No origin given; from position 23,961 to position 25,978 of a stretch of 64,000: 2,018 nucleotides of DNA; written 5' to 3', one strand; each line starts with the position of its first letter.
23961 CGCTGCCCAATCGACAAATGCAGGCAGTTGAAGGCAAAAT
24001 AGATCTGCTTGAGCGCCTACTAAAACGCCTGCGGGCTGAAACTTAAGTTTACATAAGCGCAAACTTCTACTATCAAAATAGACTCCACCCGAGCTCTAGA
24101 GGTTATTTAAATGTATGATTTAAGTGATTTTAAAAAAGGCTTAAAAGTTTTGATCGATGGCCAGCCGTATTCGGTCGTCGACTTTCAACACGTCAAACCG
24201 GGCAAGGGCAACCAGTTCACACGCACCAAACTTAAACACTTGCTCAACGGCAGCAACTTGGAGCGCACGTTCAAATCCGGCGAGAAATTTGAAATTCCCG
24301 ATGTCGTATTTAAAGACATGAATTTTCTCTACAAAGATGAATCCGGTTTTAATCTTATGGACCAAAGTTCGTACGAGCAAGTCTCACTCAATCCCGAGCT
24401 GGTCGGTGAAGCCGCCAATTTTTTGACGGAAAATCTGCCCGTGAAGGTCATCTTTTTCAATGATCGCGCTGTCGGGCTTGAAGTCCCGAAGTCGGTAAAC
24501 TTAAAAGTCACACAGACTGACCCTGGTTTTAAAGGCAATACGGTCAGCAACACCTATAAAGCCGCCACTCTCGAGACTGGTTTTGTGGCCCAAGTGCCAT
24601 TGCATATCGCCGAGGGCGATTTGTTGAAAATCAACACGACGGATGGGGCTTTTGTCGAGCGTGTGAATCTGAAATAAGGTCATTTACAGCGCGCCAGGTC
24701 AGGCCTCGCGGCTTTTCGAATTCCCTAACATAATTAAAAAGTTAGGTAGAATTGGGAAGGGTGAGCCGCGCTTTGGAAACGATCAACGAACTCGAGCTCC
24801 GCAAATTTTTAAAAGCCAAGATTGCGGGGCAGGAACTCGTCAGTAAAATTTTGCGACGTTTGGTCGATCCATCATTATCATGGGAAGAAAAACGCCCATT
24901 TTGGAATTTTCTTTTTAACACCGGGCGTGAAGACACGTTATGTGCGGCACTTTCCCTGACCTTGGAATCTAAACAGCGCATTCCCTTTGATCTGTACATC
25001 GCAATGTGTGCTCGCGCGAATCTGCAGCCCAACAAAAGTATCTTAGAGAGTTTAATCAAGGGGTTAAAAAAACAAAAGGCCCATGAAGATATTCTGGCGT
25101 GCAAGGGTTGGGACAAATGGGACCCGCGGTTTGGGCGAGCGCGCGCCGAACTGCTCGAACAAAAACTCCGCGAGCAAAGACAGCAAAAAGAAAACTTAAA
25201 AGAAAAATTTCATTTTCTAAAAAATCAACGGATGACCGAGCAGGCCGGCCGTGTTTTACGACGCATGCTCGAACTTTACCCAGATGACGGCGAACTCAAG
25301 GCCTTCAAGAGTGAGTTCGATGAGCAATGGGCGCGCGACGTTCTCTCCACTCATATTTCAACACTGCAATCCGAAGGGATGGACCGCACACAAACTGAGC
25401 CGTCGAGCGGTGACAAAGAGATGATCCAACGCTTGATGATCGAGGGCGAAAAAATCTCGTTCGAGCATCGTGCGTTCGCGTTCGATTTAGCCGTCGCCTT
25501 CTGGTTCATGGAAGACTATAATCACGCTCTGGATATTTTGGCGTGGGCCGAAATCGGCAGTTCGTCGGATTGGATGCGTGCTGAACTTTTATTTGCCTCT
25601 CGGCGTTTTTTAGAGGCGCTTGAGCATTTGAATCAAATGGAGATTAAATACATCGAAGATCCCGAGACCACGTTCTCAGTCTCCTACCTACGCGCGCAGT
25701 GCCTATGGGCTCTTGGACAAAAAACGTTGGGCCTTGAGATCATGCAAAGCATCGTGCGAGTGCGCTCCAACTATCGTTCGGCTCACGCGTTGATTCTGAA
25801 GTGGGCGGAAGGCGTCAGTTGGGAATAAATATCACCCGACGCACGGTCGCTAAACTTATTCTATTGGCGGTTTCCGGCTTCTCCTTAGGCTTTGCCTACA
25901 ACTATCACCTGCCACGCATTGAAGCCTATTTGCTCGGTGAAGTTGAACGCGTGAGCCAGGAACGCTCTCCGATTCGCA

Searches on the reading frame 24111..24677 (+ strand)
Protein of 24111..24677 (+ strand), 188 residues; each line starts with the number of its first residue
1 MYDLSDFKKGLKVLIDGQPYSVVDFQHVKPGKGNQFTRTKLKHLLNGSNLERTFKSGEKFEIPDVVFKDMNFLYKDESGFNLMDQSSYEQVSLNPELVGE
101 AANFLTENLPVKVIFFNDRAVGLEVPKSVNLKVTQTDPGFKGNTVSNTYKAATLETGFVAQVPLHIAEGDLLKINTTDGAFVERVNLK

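Call 44: search_protein_families(library=pfam, proteins=[window:24111-24677:+], max_evalue=0.001)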
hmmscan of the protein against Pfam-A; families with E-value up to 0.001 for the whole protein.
window:24111-24677:+ (188 aa): 3 families
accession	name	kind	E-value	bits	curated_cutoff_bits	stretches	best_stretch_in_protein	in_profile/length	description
PF08207.18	EFP_N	-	5.6e-26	90.8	23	1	5-60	3-58/58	Elongation factor P (EF-P) KOW-like domain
PF09285.17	Elong-fact-P_C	-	7e-23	80.5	25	1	129-184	1-56/56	Elongation factor P, C-terminal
PF01132.26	EFP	-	3.9e-19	68.8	27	1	68-121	1-54/54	Elongation factor P (EF-P) OB domain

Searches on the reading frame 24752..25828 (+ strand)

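Call 44: search_protein_families(library=pfam, proteins=[window:24752-25828:+], max_evalue=0.001)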
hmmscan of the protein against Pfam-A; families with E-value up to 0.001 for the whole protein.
window:24752-25828:+ (358 aa): 2 families
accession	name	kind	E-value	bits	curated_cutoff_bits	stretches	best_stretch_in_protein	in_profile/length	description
PF13428.12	TPR_14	-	2.8e-05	24.8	23.5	0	154-183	9-38/44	Tetratricopeptide repeat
PF14559.12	TPR_19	-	0.00092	19.9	25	0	132-187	11-66/68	Tetratricopeptide repeat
